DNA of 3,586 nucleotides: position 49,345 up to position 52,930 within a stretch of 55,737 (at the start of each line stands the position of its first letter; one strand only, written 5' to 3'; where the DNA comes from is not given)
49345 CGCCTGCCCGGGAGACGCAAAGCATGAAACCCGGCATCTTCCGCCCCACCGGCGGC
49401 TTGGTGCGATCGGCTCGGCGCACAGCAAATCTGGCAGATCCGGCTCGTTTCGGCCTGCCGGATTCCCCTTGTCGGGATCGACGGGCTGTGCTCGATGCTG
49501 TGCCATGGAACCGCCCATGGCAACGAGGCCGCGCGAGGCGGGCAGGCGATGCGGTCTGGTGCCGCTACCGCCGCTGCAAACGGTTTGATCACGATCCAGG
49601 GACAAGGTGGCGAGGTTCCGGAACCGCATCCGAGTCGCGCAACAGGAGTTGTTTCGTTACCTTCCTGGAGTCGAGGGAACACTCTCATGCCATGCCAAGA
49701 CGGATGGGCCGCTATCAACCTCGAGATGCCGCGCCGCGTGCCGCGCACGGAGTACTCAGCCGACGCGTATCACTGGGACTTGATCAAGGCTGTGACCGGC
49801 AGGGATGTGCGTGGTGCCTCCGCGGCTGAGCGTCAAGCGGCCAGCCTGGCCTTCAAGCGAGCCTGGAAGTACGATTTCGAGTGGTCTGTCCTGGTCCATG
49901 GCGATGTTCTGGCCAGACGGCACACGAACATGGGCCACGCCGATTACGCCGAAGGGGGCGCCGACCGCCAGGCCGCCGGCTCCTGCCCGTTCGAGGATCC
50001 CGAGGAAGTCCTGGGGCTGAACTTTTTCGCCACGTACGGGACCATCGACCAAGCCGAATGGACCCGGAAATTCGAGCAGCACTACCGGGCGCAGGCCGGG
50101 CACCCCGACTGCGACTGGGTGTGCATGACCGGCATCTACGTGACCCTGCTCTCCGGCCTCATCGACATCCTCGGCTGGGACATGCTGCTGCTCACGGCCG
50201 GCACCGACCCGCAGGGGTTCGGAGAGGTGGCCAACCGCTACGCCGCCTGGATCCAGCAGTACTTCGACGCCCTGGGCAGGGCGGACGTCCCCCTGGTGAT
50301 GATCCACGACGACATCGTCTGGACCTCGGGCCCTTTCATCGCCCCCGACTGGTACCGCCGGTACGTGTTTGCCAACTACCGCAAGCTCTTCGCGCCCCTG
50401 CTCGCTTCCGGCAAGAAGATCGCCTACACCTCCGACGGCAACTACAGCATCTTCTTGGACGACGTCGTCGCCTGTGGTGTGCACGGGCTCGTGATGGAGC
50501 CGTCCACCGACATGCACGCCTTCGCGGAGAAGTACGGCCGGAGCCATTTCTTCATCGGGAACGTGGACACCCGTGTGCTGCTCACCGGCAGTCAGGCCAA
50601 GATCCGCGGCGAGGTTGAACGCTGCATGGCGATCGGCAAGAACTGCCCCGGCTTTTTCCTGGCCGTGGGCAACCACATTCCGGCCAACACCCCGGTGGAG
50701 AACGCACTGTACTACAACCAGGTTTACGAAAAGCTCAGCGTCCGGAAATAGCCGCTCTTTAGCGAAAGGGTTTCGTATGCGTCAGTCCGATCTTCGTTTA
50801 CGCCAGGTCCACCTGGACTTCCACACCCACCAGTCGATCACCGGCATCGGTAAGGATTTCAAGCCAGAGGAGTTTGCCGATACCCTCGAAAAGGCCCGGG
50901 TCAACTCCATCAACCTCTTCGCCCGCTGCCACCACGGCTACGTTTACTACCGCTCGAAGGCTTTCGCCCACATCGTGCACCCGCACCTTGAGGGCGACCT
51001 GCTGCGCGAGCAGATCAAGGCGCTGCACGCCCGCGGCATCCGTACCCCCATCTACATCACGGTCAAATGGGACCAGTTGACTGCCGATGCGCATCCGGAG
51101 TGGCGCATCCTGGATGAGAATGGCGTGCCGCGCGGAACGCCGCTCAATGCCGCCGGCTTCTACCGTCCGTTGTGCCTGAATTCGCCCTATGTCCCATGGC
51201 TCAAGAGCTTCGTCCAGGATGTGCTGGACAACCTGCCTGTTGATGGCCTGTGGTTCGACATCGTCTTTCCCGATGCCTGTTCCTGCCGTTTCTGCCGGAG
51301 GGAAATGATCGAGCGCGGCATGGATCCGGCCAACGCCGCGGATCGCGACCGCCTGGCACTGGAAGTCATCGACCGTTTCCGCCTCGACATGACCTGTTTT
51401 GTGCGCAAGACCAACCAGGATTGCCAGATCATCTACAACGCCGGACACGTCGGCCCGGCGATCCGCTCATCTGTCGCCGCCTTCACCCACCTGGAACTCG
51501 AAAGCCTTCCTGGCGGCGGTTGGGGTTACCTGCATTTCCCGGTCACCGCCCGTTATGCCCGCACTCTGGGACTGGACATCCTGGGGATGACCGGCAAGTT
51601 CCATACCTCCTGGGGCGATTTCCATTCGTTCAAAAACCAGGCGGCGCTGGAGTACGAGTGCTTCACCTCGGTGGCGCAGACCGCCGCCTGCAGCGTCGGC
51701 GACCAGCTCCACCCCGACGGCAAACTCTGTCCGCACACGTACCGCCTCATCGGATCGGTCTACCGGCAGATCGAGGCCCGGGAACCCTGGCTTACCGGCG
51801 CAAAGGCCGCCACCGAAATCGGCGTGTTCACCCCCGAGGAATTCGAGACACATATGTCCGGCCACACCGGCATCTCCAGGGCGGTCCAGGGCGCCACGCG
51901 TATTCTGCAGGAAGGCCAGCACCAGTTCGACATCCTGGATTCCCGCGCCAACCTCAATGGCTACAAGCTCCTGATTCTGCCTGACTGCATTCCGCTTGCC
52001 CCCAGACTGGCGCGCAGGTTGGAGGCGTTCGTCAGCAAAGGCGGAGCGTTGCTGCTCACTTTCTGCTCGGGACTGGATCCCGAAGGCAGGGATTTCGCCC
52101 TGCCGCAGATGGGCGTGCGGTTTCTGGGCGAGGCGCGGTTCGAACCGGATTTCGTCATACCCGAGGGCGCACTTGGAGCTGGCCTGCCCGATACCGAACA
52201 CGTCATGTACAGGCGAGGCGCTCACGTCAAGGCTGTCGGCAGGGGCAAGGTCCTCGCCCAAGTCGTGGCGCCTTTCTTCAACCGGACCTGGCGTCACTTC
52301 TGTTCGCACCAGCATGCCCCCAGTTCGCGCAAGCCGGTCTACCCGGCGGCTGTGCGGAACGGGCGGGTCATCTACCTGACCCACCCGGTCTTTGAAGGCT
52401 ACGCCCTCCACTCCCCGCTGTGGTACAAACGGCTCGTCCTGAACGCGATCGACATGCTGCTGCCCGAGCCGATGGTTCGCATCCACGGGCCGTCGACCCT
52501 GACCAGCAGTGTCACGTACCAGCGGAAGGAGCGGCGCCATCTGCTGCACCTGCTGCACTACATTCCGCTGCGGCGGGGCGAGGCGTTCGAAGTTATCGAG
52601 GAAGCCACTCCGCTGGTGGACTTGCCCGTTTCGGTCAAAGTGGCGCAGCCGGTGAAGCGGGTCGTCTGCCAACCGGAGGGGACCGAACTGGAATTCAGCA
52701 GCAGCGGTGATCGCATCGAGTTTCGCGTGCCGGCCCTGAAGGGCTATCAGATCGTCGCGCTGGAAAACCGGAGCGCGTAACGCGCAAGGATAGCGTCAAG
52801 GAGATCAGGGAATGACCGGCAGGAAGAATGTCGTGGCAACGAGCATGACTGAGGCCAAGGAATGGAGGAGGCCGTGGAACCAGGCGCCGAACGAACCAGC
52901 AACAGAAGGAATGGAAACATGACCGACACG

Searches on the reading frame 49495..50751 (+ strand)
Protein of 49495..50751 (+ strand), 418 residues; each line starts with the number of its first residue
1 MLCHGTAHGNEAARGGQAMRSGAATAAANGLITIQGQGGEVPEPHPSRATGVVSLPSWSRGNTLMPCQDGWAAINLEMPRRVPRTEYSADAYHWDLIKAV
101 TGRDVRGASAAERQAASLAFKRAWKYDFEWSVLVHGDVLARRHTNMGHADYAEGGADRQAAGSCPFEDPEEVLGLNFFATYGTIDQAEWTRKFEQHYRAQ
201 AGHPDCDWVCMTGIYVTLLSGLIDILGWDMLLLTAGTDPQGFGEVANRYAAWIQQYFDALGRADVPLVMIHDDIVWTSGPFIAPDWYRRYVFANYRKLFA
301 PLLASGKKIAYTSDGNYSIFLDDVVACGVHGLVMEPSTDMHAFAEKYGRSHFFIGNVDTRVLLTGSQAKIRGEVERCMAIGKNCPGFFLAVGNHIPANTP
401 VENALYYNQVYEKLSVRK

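Call 85: search_protein_families(library=pfam, proteins=[window:49495-50751:+], max_evalue=0.0001)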
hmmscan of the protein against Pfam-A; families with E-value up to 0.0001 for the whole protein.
window:49495-50751:+ (418 aa): 1 family
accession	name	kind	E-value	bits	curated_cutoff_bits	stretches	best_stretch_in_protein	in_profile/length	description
PF01208.23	URO-D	-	6.2e-20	71.9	23.9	1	235-404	169-336/346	Uroporphyrinogen decarboxylase (URO-D)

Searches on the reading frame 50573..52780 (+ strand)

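Call 85: search_protein_families(library=pfam, proteins=[window:50573-52780:+], max_evalue=0.0001)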
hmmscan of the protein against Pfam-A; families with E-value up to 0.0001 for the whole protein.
window:50573-52780:+ (735 aa): 2 families
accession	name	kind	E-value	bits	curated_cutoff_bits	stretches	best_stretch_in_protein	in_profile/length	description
PF14871.12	GHL6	-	3e-34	118.5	35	1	98-230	2-132/132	Hypothetical glycosyl hydrolase 6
PF08532.16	Glyco_hydro_42M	-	1.4e-08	34.9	25.8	1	451-501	45-95/207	Beta-galactosidase trimerisation domain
